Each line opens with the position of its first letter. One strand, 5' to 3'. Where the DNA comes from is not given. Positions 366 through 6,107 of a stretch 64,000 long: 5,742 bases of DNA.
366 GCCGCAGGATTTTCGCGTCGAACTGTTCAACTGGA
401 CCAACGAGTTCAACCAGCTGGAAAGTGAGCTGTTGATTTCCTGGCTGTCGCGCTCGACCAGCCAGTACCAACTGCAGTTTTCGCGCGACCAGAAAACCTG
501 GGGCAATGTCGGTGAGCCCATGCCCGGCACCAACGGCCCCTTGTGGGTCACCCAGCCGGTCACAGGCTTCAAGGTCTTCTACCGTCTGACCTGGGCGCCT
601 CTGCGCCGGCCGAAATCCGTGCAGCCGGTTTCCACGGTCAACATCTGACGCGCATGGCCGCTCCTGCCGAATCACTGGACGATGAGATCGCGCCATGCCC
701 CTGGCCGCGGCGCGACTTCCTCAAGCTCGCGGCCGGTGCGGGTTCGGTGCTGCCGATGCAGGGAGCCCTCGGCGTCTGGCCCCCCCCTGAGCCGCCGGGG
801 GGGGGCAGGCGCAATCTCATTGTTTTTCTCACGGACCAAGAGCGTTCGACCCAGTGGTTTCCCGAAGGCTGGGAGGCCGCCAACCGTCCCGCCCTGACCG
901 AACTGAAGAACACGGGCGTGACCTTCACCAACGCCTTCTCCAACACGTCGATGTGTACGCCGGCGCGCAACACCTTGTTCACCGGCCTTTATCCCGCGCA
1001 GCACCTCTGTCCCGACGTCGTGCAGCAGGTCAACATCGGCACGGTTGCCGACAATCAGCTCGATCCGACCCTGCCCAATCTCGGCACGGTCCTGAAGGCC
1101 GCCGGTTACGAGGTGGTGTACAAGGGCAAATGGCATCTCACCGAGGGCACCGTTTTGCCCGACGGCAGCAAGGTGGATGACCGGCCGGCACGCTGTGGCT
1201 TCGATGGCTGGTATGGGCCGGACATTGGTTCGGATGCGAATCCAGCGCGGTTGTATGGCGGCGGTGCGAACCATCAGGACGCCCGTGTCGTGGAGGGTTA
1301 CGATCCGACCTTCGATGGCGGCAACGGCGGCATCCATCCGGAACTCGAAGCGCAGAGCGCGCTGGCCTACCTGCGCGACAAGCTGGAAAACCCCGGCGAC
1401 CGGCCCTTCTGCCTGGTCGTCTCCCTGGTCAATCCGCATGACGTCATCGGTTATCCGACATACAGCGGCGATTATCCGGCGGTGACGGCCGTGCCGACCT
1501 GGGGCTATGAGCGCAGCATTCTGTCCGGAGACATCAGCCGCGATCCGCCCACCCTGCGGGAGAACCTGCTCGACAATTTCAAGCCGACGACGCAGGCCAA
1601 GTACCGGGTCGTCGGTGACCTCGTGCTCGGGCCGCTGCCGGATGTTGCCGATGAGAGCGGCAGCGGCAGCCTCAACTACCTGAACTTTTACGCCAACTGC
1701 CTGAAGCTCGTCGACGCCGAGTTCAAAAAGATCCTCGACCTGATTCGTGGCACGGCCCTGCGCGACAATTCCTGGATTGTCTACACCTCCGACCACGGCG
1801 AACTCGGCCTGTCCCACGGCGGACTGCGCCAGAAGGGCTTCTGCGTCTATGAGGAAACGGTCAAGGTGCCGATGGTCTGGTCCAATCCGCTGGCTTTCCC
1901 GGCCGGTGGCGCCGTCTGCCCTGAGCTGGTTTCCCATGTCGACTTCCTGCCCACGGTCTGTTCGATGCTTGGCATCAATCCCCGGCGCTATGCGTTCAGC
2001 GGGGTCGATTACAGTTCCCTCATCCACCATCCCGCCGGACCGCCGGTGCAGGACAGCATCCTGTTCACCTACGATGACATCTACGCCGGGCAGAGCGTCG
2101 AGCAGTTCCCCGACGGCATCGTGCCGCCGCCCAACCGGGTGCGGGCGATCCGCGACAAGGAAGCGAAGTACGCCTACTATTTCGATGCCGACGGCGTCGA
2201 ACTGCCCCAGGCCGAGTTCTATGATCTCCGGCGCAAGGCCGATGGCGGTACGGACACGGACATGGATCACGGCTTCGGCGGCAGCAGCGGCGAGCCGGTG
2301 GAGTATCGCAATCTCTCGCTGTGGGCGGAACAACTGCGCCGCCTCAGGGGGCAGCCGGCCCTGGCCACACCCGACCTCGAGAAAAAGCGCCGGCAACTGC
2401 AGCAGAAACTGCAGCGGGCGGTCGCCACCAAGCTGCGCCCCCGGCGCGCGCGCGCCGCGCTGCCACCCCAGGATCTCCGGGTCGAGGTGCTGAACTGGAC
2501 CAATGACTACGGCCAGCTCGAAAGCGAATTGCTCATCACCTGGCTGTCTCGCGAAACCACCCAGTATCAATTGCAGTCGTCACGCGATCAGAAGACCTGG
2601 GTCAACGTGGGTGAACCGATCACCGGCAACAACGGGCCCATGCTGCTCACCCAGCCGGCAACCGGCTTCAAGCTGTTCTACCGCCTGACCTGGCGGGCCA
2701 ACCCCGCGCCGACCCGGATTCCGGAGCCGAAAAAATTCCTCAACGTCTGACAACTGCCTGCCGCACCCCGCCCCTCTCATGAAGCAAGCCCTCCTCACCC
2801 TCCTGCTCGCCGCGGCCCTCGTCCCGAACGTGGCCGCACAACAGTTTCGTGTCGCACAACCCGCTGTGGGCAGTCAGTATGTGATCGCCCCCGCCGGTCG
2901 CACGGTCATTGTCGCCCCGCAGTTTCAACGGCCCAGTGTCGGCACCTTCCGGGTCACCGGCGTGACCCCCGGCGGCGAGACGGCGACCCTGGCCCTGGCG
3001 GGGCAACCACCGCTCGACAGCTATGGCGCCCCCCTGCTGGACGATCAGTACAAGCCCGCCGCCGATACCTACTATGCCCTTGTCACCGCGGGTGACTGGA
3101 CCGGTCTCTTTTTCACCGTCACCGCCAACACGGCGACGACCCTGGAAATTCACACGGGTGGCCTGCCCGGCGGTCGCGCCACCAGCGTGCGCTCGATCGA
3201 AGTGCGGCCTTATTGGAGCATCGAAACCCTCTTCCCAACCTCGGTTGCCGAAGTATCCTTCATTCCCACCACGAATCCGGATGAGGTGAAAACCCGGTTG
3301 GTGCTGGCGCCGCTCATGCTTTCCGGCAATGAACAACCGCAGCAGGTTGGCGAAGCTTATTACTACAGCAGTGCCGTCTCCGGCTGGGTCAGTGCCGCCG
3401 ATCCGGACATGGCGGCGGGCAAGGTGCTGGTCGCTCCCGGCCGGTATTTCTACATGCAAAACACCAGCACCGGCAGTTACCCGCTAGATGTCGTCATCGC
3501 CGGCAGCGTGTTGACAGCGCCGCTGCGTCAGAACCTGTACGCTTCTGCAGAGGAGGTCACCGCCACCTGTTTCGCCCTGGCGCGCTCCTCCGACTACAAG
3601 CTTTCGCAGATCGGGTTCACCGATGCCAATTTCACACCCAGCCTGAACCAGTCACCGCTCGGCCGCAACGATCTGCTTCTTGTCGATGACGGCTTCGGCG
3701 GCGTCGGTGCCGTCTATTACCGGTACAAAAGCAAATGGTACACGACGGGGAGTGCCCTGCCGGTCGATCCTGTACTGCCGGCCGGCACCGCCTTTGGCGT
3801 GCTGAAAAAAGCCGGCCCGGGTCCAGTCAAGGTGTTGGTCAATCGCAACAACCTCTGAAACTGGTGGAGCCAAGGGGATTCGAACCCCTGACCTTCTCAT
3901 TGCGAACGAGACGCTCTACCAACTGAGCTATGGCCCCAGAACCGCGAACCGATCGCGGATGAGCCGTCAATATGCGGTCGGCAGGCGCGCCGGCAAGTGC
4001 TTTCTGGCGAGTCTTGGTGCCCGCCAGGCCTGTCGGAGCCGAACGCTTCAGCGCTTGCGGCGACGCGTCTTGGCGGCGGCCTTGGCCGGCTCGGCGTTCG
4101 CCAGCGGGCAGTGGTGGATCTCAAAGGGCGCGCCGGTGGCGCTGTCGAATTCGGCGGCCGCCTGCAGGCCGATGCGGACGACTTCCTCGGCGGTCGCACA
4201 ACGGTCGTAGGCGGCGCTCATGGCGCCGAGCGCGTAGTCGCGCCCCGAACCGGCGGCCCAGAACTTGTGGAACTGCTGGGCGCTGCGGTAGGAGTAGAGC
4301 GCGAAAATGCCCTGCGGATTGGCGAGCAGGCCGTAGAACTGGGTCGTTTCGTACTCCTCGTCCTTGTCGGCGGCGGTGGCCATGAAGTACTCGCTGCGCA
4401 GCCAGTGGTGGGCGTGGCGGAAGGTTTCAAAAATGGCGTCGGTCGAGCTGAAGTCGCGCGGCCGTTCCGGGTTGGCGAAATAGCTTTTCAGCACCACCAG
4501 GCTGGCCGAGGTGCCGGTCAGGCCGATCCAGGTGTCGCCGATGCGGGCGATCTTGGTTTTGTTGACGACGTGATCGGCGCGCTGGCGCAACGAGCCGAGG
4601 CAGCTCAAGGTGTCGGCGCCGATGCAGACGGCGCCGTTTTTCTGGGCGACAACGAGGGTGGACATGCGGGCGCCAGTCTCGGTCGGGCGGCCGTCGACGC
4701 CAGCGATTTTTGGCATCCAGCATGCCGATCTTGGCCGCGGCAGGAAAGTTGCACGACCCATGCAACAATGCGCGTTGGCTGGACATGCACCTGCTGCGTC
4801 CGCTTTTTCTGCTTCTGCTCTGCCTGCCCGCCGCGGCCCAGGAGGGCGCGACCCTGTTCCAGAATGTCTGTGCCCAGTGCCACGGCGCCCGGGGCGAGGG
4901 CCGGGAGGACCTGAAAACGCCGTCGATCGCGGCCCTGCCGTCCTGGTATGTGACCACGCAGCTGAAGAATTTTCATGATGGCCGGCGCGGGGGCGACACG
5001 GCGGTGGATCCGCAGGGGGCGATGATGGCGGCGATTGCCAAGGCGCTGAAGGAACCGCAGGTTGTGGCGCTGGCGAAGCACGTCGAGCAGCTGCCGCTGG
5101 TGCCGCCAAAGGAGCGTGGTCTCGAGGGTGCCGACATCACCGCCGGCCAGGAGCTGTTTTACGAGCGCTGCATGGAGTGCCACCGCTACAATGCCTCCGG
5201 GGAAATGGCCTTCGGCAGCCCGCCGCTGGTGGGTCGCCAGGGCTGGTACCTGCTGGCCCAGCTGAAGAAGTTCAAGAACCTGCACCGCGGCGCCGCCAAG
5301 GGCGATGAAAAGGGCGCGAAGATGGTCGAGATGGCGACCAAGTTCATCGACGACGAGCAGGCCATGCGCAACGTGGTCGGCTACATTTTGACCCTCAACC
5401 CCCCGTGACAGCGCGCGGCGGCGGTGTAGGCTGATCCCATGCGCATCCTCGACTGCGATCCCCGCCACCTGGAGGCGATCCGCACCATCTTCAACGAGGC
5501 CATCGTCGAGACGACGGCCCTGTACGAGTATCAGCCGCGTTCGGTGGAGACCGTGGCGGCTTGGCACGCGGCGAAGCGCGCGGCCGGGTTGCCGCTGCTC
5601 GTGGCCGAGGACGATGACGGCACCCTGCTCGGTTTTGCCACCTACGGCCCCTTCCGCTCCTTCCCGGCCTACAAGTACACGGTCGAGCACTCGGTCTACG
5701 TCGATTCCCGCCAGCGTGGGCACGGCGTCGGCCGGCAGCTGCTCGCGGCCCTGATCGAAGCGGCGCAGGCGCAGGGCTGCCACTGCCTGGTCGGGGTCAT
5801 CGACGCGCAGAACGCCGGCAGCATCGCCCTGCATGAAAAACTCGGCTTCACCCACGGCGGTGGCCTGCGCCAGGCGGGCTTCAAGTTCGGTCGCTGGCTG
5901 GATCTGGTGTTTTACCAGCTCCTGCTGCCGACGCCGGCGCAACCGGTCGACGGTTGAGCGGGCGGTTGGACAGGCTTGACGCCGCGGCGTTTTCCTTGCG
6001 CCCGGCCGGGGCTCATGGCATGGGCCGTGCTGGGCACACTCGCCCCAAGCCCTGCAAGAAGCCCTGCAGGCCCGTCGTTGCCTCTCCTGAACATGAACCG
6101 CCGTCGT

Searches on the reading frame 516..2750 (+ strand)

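Call 19: search_protein_families(library=pfam, proteins=[window:516-2750:+], max_evalue=0.001)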
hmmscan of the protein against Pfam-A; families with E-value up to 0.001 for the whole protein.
window:516-2750:+ (744 aa): 1 family
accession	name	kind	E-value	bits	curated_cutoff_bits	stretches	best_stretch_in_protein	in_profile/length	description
PF00884.28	Sulfatase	-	9.1e-41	140.6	25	1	99-487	1-301/301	Sulfatase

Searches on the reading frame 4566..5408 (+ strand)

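Call 19: search_protein_families(library=pfam, proteins=[window:4566-5408:+], max_evalue=0.001)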
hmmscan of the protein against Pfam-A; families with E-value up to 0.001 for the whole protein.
window:4566-5408:+ (280 aa): 3 families
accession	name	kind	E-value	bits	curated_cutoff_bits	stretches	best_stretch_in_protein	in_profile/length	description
PF00034.26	Cytochrom_C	-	5.9e-23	82.4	21.3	2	91-176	1-89/90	Cytochrome c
PF13442.11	Cytochrome_CBB3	-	2.2e-12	47.6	27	2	89-172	1-67/68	Cytochrome C oxidase, cbb3-type, subunit III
PF14495.11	Cytochrom_C550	-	0.00019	21.5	27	0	186-206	21-41/136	Cytochrome c-550 domain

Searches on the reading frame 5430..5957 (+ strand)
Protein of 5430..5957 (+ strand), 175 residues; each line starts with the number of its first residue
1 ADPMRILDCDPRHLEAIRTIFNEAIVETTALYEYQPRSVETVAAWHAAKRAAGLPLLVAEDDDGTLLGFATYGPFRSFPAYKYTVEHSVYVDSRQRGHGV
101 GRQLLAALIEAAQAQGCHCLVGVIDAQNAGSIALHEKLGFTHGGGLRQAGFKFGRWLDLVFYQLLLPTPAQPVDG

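Call 21: search_protein_families(library=pfam, proteins=[window:5430-5957:+], max_evalue=0.001)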
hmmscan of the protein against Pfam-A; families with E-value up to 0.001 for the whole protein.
window:5430-5957:+ (175 aa): 8 families
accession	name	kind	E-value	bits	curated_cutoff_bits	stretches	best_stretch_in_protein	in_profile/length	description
PF00583.31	Acetyltransf_1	-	1.4e-20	74.2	20.7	1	32-140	14-116/116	Acetyltransferase (GNAT) family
PF13420.13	Acetyltransf_4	-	2.2e-16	60.7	24.3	1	14-159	9-153/155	Acetyltransferase (GNAT) domain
PF13508.13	Acetyltransf_7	-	9.4e-13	48.8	27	1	56-141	5-83/84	Acetyltransferase (GNAT) domain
PF13302.13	Acetyltransf_3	-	1e-10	42.9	25.4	1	12-141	10-138/138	Acetyltransferase (GNAT) domain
PF08445.16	FR47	-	1.4e-06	28.7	22.1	1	88-141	26-78/86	FR47-like protein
PF13673.13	Acetyltransf_10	-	1.1e-05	25.9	23.6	1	87-142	55-109/128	Acetyltransferase (GNAT) domain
PF12746.13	GNAT_acetyltran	-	0.0001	22.5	26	1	77-142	174-236/243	GNAT acetyltransferase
PF14542.12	Acetyltransf_CG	-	0.00025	21.6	30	1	61-117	6-58/80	GCN5-related N-acetyl-transferase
